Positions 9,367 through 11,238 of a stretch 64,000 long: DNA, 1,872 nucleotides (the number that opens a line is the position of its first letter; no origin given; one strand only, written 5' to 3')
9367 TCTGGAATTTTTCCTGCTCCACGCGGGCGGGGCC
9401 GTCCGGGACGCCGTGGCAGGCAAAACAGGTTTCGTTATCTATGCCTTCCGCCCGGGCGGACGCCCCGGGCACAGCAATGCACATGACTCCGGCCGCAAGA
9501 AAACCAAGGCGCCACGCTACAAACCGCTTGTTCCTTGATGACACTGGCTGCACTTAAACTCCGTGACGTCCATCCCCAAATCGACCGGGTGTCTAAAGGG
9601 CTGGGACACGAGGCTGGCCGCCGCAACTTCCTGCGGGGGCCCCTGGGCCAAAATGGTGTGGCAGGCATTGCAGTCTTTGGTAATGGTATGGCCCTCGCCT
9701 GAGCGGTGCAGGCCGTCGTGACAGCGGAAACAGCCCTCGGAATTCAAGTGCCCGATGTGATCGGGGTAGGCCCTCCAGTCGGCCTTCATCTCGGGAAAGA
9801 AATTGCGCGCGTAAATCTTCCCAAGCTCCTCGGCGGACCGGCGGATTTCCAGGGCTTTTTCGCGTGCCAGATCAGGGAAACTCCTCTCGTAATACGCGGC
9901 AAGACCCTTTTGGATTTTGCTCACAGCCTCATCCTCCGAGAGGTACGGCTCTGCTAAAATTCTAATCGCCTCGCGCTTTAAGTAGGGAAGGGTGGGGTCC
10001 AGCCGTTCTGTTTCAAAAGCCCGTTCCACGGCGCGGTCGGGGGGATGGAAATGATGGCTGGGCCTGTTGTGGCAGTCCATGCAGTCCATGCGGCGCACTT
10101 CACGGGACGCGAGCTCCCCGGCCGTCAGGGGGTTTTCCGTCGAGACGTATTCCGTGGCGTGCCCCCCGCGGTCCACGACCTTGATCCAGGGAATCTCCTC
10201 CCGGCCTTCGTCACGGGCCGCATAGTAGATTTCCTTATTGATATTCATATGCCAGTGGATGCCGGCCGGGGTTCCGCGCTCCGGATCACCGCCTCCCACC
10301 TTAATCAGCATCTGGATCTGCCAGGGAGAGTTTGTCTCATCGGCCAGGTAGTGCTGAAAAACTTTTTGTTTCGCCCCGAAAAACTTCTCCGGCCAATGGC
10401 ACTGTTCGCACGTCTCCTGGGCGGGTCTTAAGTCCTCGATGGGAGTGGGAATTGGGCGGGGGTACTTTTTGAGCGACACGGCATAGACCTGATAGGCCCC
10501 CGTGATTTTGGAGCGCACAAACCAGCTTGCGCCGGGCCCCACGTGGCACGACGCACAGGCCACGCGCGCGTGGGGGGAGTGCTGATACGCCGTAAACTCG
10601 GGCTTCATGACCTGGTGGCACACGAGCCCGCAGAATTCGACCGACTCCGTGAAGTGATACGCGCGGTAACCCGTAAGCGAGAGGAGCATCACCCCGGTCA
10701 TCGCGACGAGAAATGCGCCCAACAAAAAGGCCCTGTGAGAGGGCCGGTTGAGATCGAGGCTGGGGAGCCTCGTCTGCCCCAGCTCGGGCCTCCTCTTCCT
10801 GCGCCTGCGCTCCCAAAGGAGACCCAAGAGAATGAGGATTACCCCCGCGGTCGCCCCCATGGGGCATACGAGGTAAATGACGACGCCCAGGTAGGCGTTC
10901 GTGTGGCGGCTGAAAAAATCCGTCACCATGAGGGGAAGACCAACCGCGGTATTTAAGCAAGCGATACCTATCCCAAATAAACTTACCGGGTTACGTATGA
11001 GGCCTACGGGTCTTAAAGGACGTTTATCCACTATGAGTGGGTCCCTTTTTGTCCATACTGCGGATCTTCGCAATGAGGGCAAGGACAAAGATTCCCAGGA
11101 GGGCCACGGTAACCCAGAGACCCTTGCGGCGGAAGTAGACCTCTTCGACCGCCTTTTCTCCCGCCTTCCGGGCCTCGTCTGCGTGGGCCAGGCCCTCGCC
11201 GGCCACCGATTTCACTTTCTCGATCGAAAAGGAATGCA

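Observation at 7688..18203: Composite gene cluster: a Rieske/cyt b complex, two extra quinol-oxidoreductase modules, five multiheme cytochromes and an outer-membrane beta-barrel, led by hemA (candidate extracellular electron-transfer system)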

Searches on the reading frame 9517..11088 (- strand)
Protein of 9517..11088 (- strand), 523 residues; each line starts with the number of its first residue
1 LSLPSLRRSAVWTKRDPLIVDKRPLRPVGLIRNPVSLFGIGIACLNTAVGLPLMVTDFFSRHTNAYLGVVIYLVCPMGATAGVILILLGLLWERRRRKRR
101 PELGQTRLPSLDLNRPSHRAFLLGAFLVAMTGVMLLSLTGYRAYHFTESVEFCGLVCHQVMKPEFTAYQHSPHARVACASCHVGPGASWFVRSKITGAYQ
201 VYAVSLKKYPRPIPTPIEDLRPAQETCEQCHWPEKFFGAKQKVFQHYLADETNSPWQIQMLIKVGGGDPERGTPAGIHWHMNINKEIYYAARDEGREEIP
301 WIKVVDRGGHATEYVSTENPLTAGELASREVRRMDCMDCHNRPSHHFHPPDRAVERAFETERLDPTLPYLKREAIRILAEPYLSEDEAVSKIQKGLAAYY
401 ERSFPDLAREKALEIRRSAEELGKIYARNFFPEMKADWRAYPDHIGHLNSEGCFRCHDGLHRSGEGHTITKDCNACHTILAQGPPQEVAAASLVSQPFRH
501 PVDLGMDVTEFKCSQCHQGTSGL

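Call 4: search_protein_families(library=pfam, proteins=[window:9517-11088:-], max_evalue=0.01)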
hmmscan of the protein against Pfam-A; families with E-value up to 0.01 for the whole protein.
window:9517-11088:- (523 aa): 3 families
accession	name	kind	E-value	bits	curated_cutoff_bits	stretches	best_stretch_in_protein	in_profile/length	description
PF03264.19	Cytochrom_NNT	-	2.7e-08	34.2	24.1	1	118-207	4-97/174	NapC/NirT cytochrome c family, N-terminal region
PF14522.11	Cytochrome_C7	-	1.1e-06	28.8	24.8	0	446-477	7-66/67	Cytochrome c7 and related cytochrome c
PF14537.11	Cytochrom_c3_2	-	6.3e-05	23.8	25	1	447-519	2-66/79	Cytochrome c3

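Call 5: search_protein_families(library=ncbifam, proteins=[window:9517-11088:-], max_evalue=0.01)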
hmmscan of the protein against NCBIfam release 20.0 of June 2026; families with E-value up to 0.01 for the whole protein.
window:9517-11088:- (523 aa): 4 families
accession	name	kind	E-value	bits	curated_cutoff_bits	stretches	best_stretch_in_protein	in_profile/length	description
TIGR03153.1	cytochr_NrfH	equivalog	5.9e-14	52.3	134.2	1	127-231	4-109/138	cytochrome c nitrite reductase small subunit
NF011606.0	PRK15032.1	equivalog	3.4e-05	23.1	455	1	113-205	8-104/390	pentaheme c-type cytochrome TorC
TIGR02162.1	torC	equivalog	0.0001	21.7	478.2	1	114-206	8-105/387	pentaheme c-type cytochrome TorC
TIGR03507.1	decahem_SO1788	subfamily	0.0026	16.3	209.3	1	141-251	234-321/672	OmcA/MtrC family decaheme c-type cytochrome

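Call 34: search_solved_structures(query=window:9517-11088:-, max_evalue=0.01)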
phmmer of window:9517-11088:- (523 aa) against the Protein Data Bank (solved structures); distinct sequences matched with E-value up to 0.01: 1.
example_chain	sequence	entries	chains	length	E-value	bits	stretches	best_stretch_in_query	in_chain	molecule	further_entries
2j7a_C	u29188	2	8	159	0.00044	22.6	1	115-232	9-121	CYTOCHROME C QUINOL DEHYDROGENASE NRFH | NAPC/NIRT CYTOCHROME C FAMILY PROTEIN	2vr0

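Call 69: find_homologous_proteins(query=window:9517-11088:-, max_evalue=1e-10)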
Query window:9517-11088:- (523 aa): 8000 proteins with E <= 1e-10 among 8000 candidates; the best 120 are listed.
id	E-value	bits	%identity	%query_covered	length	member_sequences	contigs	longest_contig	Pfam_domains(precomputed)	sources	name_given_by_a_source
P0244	0.0e+0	1199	100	96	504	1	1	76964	PF03264.20,PF14522.12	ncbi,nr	ncbi:MAG: NapC/NirT family cytochrome c [Candidatus Omnitrophica bacterium]|nr:NapC/NirT family cyto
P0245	5.2e-252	856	70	95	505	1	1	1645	PF14537.12,PF03264.20,PF14522.12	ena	-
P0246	8.6e-251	852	69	95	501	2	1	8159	PF14537.12,PF03264.20,PF14522.12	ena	-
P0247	2.6e-249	847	70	96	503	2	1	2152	PF14537.12,PF03264.20,PF14522.12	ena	-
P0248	2.7e-249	847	69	96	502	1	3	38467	PF14537.12,PF03264.20,PF14522.12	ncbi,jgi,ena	-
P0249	1.1e-248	845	69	95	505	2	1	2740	PF14537.12,PF03264.20,PF14522.12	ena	-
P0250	3.9e-248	843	69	95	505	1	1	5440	PF14537.12,PF03264.20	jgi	jgi:hypothetical protein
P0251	1.4e-247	841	68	96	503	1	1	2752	PF14537.12,PF03264.20,PF14522.12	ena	-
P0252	1.8e-247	841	69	96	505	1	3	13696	PF14537.12,PF03264.20,PF14522.12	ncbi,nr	ncbi:MAG: NapC/NirT family cytochrome c [Candidatus Omnitrophica bacterium]|nr:NapC/NirT family cyto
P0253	1.9e-247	841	68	95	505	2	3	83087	PF14537.12,PF03264.20,PF14522.12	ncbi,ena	-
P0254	2.0e-247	841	69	95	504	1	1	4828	PF14537.12,PF03264.20,PF14522.12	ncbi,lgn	-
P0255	3.7e-245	833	68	95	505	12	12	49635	PF14537.12,PF03264.20,PF14522.12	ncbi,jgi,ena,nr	ncbi:MAG TPA: cytochrome C [Candidatus Omnitrophica bacterium]|nr:MAG: hypothetical protein A3I71_03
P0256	1.2e-244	831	69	95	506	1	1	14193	PF14537.12,PF03264.20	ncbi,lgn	-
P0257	1.4e-244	831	67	95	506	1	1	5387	PF14537.12,PF03264.20,PF14522.12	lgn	-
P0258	4.2e-244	830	68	95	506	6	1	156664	PF14537.12,PF03264.20,PF14522.12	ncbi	-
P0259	9.5e-244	829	67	95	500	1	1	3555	PF14537.12,PF03264.20,PF14522.12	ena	-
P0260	2.3e-243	827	68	94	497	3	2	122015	PF14537.12,PF03264.20,PF14522.12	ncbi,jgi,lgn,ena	-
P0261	6.5e-243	826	68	96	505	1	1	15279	PF14537.12,PF03264.20,PF14522.12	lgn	-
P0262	1.9e-242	824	67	95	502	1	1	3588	PF14537.12,PF03264.20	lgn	-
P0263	2.3e-242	824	68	96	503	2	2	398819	PF14537.12,PF03264.20,PF14522.12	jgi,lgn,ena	-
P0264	4.7e-242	823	67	95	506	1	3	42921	PF14537.12,PF03264.20,PF14522.12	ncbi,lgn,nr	ncbi:MAG: NapC/NirT family cytochrome c [Candidatus Omnitrophica bacterium]|nr:NapC/NirT family cyto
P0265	6.6e-242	822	67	95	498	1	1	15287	PF14537.12,PF03264.20,PF14522.12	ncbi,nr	ncbi:MAG: NapC/NirT family cytochrome c, partial [Candidatus Omnitrophica bacterium]|nr:NapC/NirT fa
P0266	1.7e-241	821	66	94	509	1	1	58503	PF14537.12,PF03264.20,PF14522.12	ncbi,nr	ncbi:MAG: NapC/NirT family cytochrome c [Candidatus Omnitrophica bacterium]|nr:NapC/NirT family cyto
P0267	4.1e-241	820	68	95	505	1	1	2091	PF14537.12,PF03264.20,PF14522.12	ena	-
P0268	4.7e-241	820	66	97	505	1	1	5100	PF14537.12,PF03264.20,PF14522.12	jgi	-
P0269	5.3e-241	820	68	95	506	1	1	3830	PF14537.12,PF03264.20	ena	-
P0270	7.5e-241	819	68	93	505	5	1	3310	PF14537.12,PF03264.20,PF14522.12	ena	-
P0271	2.1e-240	818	67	95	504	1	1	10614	PF14537.12,PF03264.20,PF14522.12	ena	-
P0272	4.7e-240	816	66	95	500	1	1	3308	PF14537.12,PF03264.20,PF14522.12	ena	-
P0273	2.4e-239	814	65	95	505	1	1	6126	PF14537.12,PF03264.20,PF14522.12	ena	-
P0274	3.1e-239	814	66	96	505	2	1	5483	PF14537.12,PF03264.20,PF14522.12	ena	-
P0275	5.0e-239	813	66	96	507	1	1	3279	PF14537.12,PF03264.20,PF14522.12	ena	-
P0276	7.1e-239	812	66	95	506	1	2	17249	PF14537.12,PF03264.20,PF14522.12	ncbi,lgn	-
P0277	2.0e-238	811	67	94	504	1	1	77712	PF14537.12,PF03264.20,PF14522.12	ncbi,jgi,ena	ncbi:MAG TPA: NapC/NirT family cytochrome c [bacterium]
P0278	1.6e-237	808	66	96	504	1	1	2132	PF14537.12,PF03264.20,PF14522.12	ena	-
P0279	2.1e-237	808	65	96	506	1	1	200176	PF14537.12,PF03264.20,PF14522.12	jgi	-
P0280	4.6e-237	807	66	92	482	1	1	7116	PF14537.12,PF03264.20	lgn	-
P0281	4.8e-237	806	66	94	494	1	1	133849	PF14537.12,PF03264.20,PF14522.12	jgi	-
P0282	7.0e-237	806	65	97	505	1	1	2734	PF14537.12,PF03264.20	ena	-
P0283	1.1e-235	802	67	92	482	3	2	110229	PF14537.12,PF03264.20,PF14522.12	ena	-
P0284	1.4e-234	798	65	95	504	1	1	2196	PF14537.12,PF03264.20,PF14522.12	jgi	jgi:hypothetical protein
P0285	1.7e-234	798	66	94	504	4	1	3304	PF14537.12,PF03264.20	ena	-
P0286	5.2e-234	796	65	97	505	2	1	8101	PF14537.12,PF03264.20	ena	-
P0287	1.8e-233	795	65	94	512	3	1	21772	PF14537.12,PF03264.20,PF14522.12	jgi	jgi:hypothetical protein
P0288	7.8e-233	793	63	96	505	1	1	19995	PF14537.12,PF03264.20,PF14522.12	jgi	jgi:hypothetical protein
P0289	2.6e-232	791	65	95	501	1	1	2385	PF03264.20,PF14522.12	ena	-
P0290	8.3e-232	789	64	95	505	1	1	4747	PF14537.12,PF03264.20,PF14522.12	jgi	jgi:hypothetical protein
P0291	9.8e-232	789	64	94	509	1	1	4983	PF14537.12,PF03264.20,PF14522.12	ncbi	-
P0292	6.5e-231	786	64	97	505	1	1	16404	PF14537.12,PF03264.20,PF14522.12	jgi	jgi:hypothetical protein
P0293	1.5e-230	785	64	96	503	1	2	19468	PF14537.12,PF03264.20,PF14522.12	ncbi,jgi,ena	-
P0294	2.6e-230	784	63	96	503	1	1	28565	PF14537.12,PF03264.20,PF14522.12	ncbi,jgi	jgi:nitrate/TMAO reductase-like tetraheme cytochrome c subunit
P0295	2.8e-230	784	64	96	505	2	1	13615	PF14537.12,PF03264.20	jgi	-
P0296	1.2e-229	782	64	96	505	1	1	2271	PF14537.12,PF03264.20,PF14522.12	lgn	-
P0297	4.0e-229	780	63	95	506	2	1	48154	PF14537.12,PF03264.20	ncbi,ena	-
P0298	3.4e-228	777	63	96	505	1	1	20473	PF14537.12,PF03264.20,PF14522.12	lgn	-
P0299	5.2e-227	773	64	97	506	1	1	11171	PF14537.12,PF03264.20,PF14522.12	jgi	jgi:nitrate/TMAO reductase-like tetraheme cytochrome c subunit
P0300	7.3e-227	773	63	95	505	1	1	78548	PF14537.12,PF03264.20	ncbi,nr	ncbi:MAG: NapC/NirT family cytochrome c [Candidatus Omnitrophica bacterium]|nr:NapC/NirT family cyto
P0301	9.9e-226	769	63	94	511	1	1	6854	PF14537.12,PF03264.20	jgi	jgi:hypothetical protein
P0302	6.6e-225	766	63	95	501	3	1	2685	PF03264.20,PF14522.12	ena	-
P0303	2.3e-224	765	63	94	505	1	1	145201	PF14537.12,PF03264.20,PF14522.12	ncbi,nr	ncbi:MAG: NapC/NirT family cytochrome c [Candidatus Omnitrophica bacterium]|nr:NapC/NirT family cyto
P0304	6.1e-224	763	62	96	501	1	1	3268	PF14537.12,PF03264.20,PF14522.12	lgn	-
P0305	4.1e-223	760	62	95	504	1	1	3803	PF14537.12,PF03264.20,PF14522.12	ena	-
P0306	4.7e-223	760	61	96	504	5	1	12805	PF14537.12,PF03264.20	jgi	-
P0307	1.1e-222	759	61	97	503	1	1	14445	PF03264.20,PF14522.12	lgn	-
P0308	6.7e-222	756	61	96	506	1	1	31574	PF14537.12,PF03264.20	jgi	-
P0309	6.1e-221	753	61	94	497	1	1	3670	PF14537.12,PF03264.20,PF14522.12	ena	-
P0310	7.1e-221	753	62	96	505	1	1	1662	PF14537.12,PF03264.20,PF02085.22,PF14522.12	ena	-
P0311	7.9e-218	743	60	95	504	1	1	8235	PF14537.12,PF03264.20,PF14522.12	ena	-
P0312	1.2e-217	742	62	94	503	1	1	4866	PF03264.20,PF14522.12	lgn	-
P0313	6.5e-217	740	61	96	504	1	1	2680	PF03264.20,PF14522.12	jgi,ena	-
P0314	4.8e-216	737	61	94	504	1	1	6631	PF14537.12,PF03264.20,PF14522.12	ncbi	-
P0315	2.4e-213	728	60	94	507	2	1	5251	PF14537.12,PF03264.20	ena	-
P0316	3.3e-213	728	61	95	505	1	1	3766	PF14537.12,PF03264.20,PF14522.12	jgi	jgi:hypothetical protein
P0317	6.0e-213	727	63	90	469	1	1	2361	PF14537.12,PF03264.20,PF14522.12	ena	-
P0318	2.5e-212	725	61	94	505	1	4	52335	PF03264.20,PF14522.12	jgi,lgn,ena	-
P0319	1.3e-211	722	57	97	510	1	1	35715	PF14537.12,PF03264.20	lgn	-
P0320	6.8e-211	720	61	96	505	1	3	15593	PF03264.20,PF14522.12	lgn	-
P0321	1.5e-210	719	59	96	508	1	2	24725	PF14537.12,PF03264.20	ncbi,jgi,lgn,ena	-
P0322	1.6e-209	716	60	94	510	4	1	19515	PF14537.12,PF03264.20,PF14522.12,PF22113.2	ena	-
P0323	1.7e-209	716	60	94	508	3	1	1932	PF14537.12,PF03264.20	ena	-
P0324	2.4e-209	715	58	95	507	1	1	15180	PF03264.20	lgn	-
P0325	4.2e-209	714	60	95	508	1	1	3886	PF03264.20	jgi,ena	-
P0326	6.1e-209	714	60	94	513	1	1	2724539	PF14537.12,PF03264.20,PF14522.12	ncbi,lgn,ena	-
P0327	6.9e-209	714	58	94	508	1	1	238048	PF14537.12,PF03264.20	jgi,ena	-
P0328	5.3e-208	711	59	95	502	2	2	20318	PF14537.12,PF03264.20,PF14522.12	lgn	-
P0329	8.4e-208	710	58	96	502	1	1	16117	PF14537.12,PF03264.20,PF14522.12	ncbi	-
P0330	2.3e-207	709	59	94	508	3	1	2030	PF03264.20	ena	-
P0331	3.6e-206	705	70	77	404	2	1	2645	PF14537.12,PF03264.20,PF14522.12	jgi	jgi:nitrate/TMAO reductase-like tetraheme cytochrome c subunit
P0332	4.2e-206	704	57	94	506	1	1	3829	PF03264.20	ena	-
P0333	4.6e-204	698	58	94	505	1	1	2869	PF03264.20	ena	-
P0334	4.7e-204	698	56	95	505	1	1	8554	PF14537.12,PF03264.20,PF14522.12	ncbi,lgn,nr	ncbi:MAG: NapC/NirT family cytochrome c [Elusimicrobia bacterium]|nr:NapC/NirT family cytochrome c [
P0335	1.4e-203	696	56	97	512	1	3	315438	PF14537.12,PF03264.20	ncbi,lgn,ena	-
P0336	4.0e-203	694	56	94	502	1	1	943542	PF14537.12,PF03264.20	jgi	-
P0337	1.0e-201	690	55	96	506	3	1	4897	PF14537.12,PF03264.20,PF02085.22,PF14522.12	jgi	jgi:nitrate/TMAO reductase-like tetraheme cytochrome c subunit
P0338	1.8e-200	686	60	90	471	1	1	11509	PF14537.12,PF03264.20,PF02085.22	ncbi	-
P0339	1.2e-199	683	56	94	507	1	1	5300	PF14537.12,PF03264.20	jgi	jgi:hypothetical protein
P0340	2.0e-199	682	58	94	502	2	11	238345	PF14537.12,PF03264.20,PF14522.12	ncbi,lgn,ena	-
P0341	2.2e-199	682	56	94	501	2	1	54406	PF14537.12,PF03264.20,PF14522.12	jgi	jgi:hypothetical protein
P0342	2.4e-199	682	71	74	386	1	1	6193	PF14537.12,PF03264.20,PF14522.12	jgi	jgi:hypothetical protein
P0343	3.1e-198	678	57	95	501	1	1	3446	PF14537.12,PF03264.20,PF14522.12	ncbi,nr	ncbi:MAG: NapC/NirT family cytochrome c [Elusimicrobia bacterium]|nr:NapC/NirT family cytochrome c [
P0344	3.1e-198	678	56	95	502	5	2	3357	PF03264.20,PF14522.12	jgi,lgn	-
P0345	2.1e-196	672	56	96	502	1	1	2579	PF14537.12,PF03264.20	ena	-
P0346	2.2e-196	672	63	80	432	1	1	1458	PF14537.12,PF03264.20,PF14522.12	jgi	jgi:nitrate/TMAO reductase-like tetraheme cytochrome c subunit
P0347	7.6e-196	670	55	95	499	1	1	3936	PF03264.20,PF14522.12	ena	-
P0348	1.6e-195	669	57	94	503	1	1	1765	PF03264.20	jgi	jgi:nitrate/TMAO reductase-like tetraheme cytochrome c subunit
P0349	3.7e-195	668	54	94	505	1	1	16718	PF14537.12,PF03264.20,PF14522.12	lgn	-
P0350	2.0e-194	666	57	93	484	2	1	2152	PF14537.12,PF03264.20,PF14522.12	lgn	-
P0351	2.2e-194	666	56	94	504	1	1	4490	PF14537.12,PF03264.20,PF14522.12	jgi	jgi:hypothetical protein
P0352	4.2e-192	658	55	94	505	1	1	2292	PF14537.12,PF03264.20,PF14522.12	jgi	-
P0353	2.1e-191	656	55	95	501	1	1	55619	PF14537.12,PF03264.20,PF02085.22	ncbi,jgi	ncbi:MAG: NapC/NirT family cytochrome c [Elusimicrobiota bacterium]|jgi:hypothetical protein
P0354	3.7e-191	655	54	95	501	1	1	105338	PF14537.12,PF03264.20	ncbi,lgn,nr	ncbi:MAG: NapC/NirT family cytochrome c [Elusimicrobia bacterium]|nr:NapC/NirT family cytochrome c [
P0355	4.6e-191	655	55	94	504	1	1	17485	PF14537.12,PF03264.20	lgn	-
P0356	9.0e-191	654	53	94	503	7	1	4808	PF03264.20,PF14522.12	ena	-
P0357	3.2e-190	652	55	94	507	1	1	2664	PF14537.12,PF03264.20,PF14522.12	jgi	jgi:hypothetical protein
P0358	4.0e-190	652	55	93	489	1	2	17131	PF03264.20,PF14522.12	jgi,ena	jgi:hypothetical protein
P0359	4.3e-190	651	53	95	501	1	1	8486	PF14537.12,PF03264.20,PF14522.12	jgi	jgi:hypothetical protein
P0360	4.3e-186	638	62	79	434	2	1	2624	PF14537.12,PF03264.20,PF14522.12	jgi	jgi:hypothetical protein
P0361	2.0e-185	636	64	75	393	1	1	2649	PF14537.12,PF03264.20,PF14522.12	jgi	jgi:hypothetical protein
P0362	1.9e-184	633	54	93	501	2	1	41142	PF03264.20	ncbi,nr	ncbi:MAG: NapC/NirT family cytochrome c [Candidatus Omnitrophota bacterium]|nr:NapC/NirT family cyto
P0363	1.2e-183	630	52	94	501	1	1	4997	PF03264.20,PF14522.12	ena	-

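Call 87: find_encoding_contigs(protein=P0255, flank=10000, max_places=2)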
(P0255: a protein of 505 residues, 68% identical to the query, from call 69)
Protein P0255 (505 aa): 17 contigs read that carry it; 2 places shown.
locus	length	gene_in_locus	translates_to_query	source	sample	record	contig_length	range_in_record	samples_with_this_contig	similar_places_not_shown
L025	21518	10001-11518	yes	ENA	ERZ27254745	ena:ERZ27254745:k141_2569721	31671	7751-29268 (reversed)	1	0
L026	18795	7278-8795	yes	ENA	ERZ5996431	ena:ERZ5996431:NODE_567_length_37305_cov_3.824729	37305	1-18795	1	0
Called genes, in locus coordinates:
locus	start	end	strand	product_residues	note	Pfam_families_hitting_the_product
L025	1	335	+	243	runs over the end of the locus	PF01928:CYTH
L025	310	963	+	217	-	PF00027:cNMP_binding, PF13545:HTH_Crp_2, PF00325:Crp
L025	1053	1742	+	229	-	PF00027:cNMP_binding, PF13545:HTH_Crp_2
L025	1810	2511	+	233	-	PF01814:Hemerythrin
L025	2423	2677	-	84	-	-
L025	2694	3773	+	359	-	PF05201:GlutR_N, PF01488:Shikimate_DH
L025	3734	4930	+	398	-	PF22113:Mtrc-MtrF_II-IV_dom (faint), PF14522:Cytochrome_C7 (faint), PF18884:TSP3_bac (weak), PF09699:Paired_CXXCH_1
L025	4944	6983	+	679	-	-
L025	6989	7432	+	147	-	PF00355:Rieske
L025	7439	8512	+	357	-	PF00033:Cytochrome_B, PF13631:Cytochrom_B_N_2, PF00032:Cytochrom_B_C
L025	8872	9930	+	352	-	PF09699:Paired_CXXCH_1 (faint), PF14522:Cytochrome_C7 (faint), PF14537:Cytochrom_c3_2 (faint)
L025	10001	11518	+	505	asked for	PF03264:Cytochrom_NNT, PF14522:Cytochrome_C7 (faint), PF14537:Cytochrom_c3_2 (faint)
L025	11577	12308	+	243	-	PF00027:cNMP_binding, PF13545:HTH_Crp_2, PF00325:Crp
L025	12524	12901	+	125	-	-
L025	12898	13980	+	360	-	PF10282:Lactonase (faint), PF01731:Arylesterase (faint), PF08450:SGL (faint), PF25021:TEN_NHL (faint), PF01436:NHL (faint), PF17170:DUF5128 (faint), PF06739:SBBP (faint)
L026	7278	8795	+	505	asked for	PF03264:Cytochrom_NNT, PF14522:Cytochrome_C7 (faint), PF14537:Cytochrom_c3_2 (faint)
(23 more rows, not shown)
